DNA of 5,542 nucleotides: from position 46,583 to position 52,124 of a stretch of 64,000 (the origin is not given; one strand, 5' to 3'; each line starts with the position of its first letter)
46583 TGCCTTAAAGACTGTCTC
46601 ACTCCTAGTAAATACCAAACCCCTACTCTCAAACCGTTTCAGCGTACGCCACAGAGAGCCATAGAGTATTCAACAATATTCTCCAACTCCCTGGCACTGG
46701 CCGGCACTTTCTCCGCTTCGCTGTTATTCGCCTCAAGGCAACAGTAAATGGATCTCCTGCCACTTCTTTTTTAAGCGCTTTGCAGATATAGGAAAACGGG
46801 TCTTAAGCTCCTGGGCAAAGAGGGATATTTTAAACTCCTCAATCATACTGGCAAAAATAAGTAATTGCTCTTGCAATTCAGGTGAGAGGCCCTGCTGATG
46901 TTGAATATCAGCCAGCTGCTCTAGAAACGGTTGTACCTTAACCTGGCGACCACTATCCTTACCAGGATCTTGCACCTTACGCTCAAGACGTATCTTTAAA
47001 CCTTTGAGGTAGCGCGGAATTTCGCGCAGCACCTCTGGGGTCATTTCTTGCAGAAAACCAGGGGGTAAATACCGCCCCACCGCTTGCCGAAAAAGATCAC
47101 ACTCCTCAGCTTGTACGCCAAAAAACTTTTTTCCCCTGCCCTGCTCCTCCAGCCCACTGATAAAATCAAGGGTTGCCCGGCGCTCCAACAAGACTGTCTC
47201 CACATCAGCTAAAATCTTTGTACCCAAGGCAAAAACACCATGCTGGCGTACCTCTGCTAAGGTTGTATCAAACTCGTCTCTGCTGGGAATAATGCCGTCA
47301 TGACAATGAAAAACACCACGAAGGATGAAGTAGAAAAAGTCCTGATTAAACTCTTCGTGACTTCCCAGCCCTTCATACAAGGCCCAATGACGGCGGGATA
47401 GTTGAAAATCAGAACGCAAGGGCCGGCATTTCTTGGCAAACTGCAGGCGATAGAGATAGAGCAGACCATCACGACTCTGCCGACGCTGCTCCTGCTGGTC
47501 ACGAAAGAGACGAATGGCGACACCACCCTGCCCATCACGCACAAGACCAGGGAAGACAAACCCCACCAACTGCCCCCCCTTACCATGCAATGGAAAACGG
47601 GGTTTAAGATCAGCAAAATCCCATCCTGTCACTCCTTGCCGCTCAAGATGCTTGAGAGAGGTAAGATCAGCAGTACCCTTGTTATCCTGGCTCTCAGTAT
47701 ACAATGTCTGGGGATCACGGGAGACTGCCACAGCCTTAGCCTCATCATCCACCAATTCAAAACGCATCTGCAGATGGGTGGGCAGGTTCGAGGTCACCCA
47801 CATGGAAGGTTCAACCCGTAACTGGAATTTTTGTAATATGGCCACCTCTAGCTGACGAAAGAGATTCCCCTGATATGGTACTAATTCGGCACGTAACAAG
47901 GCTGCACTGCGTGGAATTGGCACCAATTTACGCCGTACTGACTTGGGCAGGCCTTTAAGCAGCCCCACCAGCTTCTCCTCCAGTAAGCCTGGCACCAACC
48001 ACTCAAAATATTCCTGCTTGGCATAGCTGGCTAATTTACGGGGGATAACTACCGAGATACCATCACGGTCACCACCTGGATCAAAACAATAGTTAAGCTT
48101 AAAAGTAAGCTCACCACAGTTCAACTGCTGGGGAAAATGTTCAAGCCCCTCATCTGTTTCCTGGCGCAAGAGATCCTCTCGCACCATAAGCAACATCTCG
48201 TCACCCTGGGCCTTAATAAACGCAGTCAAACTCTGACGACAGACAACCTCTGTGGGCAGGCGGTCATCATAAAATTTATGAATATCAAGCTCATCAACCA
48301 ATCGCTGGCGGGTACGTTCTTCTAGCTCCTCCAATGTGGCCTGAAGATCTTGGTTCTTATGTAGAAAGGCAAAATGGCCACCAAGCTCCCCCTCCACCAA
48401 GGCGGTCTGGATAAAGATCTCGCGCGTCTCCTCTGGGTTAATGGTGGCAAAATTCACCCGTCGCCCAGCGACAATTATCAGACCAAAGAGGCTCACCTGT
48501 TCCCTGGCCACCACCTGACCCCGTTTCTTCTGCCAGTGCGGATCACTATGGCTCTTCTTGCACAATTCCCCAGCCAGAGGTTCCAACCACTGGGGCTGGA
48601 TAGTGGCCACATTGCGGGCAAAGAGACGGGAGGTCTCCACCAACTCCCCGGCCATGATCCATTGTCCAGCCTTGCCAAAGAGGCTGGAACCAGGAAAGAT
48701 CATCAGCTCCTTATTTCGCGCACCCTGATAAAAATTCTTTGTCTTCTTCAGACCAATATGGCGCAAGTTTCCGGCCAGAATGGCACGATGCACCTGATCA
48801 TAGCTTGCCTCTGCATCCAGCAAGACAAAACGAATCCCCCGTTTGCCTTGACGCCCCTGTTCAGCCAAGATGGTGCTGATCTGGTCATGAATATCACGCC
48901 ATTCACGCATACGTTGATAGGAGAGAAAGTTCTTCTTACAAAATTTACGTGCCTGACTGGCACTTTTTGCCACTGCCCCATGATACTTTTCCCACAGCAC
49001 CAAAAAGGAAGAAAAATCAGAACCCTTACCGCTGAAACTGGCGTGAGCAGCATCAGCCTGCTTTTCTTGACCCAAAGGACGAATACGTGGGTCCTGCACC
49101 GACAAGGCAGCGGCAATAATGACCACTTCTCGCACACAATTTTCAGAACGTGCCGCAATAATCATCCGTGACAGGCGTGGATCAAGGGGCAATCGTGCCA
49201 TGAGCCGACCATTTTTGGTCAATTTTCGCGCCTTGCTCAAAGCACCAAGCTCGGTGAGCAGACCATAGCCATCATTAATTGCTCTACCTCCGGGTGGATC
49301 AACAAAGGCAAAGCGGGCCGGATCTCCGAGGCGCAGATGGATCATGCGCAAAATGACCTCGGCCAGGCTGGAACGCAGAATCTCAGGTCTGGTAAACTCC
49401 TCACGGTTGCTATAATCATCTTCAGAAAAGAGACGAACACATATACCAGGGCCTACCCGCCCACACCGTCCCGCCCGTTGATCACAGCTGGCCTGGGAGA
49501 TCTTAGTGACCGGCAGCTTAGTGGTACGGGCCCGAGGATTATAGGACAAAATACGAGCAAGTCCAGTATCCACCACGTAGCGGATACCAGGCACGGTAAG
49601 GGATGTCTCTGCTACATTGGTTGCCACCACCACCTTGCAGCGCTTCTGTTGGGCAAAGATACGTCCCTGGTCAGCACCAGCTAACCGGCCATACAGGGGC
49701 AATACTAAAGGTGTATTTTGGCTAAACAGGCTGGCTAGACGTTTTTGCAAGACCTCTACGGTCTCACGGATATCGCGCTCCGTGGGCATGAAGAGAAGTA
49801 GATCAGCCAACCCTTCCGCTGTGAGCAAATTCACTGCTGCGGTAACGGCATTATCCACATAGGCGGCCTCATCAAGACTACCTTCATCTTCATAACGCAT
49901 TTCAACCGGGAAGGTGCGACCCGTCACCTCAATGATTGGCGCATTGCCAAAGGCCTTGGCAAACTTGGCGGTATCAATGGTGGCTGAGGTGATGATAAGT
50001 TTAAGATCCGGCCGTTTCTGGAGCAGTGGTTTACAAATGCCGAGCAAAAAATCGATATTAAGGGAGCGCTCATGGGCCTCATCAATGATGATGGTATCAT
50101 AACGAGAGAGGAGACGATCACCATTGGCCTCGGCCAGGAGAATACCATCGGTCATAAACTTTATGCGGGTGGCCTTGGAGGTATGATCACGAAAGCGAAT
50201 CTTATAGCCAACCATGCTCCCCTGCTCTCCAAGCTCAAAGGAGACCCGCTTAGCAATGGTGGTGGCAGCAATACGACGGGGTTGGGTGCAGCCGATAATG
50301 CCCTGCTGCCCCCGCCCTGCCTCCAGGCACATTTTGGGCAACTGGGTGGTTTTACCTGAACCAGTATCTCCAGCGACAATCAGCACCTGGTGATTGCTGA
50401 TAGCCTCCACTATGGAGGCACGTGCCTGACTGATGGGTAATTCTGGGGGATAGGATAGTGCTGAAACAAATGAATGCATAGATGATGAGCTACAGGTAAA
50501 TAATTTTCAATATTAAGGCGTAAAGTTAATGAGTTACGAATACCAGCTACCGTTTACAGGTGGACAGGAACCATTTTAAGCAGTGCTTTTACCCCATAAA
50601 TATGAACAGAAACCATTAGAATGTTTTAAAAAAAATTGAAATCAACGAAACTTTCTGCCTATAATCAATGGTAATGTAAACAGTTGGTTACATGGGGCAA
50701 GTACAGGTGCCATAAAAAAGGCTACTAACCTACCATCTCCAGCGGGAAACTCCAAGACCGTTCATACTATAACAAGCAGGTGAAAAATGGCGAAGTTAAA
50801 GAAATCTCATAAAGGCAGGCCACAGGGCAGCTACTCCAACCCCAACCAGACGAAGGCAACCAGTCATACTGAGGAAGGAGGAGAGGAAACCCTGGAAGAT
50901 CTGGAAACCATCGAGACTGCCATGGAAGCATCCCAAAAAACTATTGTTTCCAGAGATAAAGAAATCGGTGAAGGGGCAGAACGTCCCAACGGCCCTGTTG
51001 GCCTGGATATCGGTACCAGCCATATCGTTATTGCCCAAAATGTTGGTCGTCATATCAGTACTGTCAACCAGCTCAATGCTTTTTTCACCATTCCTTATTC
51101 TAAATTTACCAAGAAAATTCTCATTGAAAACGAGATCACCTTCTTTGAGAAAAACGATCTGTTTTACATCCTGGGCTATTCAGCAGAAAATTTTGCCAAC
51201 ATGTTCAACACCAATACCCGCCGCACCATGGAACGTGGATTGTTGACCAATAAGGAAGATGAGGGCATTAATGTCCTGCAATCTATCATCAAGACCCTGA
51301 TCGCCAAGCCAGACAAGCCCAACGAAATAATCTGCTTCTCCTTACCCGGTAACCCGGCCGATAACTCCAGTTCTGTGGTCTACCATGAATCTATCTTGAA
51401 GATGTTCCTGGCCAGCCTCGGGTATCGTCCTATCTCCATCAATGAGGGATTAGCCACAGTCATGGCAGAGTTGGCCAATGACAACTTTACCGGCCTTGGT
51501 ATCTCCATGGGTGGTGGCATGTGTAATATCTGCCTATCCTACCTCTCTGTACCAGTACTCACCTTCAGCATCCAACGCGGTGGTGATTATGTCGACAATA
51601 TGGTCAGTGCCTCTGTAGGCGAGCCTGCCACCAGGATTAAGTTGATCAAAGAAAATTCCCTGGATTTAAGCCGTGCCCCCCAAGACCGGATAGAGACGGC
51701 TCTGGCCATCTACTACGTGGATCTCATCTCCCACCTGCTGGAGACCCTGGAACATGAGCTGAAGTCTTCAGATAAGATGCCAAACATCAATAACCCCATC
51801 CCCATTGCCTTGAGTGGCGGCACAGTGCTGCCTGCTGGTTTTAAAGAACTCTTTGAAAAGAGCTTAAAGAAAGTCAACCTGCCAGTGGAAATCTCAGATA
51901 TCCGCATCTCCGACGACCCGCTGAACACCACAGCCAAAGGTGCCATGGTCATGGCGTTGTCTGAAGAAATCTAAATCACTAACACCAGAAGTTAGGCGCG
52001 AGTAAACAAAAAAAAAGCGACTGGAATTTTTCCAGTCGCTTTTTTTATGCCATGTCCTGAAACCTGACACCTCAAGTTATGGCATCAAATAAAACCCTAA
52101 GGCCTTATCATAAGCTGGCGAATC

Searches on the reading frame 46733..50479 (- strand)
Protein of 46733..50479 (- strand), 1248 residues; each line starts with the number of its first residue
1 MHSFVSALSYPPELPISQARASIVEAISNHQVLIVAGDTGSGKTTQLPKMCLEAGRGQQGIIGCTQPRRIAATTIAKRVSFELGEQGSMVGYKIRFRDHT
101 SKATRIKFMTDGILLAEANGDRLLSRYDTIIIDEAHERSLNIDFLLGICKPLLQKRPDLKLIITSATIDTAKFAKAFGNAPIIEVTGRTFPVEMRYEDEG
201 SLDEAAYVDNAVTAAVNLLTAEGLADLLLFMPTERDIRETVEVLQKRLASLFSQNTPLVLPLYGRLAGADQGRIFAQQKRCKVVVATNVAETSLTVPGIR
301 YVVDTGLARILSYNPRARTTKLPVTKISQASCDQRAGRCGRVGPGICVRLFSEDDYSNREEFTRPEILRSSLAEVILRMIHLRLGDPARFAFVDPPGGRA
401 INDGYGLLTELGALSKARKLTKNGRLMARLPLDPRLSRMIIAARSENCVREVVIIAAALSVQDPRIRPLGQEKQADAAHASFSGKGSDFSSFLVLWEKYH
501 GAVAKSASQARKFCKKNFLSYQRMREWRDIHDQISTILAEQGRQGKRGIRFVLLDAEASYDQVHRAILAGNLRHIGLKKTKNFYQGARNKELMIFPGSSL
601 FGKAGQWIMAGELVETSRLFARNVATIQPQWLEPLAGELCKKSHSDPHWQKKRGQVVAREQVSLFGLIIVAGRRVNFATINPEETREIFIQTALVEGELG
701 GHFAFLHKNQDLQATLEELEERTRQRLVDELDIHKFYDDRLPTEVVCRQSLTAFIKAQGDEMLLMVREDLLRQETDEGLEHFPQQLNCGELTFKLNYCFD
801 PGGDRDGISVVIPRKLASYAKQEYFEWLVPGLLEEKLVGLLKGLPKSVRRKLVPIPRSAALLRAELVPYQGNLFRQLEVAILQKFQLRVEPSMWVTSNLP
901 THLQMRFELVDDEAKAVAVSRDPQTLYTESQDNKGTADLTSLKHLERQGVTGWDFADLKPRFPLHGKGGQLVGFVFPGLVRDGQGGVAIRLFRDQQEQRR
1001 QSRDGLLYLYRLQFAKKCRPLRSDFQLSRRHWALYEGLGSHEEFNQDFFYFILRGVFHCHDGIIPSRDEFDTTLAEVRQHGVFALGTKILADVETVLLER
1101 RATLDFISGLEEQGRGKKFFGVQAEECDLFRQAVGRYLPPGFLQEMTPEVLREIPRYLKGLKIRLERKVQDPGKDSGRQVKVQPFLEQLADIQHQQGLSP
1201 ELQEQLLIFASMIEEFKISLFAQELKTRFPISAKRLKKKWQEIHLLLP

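Call 89: search_protein_families(library=pfam, proteins=[window:46733-50479:-], max_evalue=0.0001)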
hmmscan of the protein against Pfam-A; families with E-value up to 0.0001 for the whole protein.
window:46733-50479:- (1248 aa): 6 families
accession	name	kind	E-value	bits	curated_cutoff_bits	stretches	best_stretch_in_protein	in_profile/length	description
PF11898.13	DUF3418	-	2.1e-146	489.4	25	1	652-1242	1-582/582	Domain of unknown function (DUF3418)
PF07717.22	OB_NTP_bind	-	8e-15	55.2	29.5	1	563-638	1-82/83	Oligonucleotide/oligosaccharide-binding (OB)-fold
PF21010.2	HA2_C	-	1.3e-11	45.2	21.3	1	433-488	1-73/77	Helicase associated domain (HA2), ratchet-like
PF00271.37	Helicase_C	-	1.3e-10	42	23.5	1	227-343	18-110/110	Helicase conserved C-terminal domain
PF00270.35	DEAD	-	4.9e-08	33.3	26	1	21-169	5-161/167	DEAD/DEAH box helicase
PF13245.12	AAA_19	-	7.9e-05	23.3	25.1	0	22-138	3-102/134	AAA domain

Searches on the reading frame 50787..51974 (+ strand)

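Call 76: search_protein_families(library=pfam, proteins=[window:50787-51974:+], max_evalue=0.00001)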
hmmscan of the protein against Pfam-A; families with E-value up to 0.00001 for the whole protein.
window:50787-51974:+ (395 aa): 1 family
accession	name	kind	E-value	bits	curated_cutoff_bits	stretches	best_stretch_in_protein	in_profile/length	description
PF25216.1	Volactin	-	1.1e-84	285.1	35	1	71-390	3-321/321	Volactin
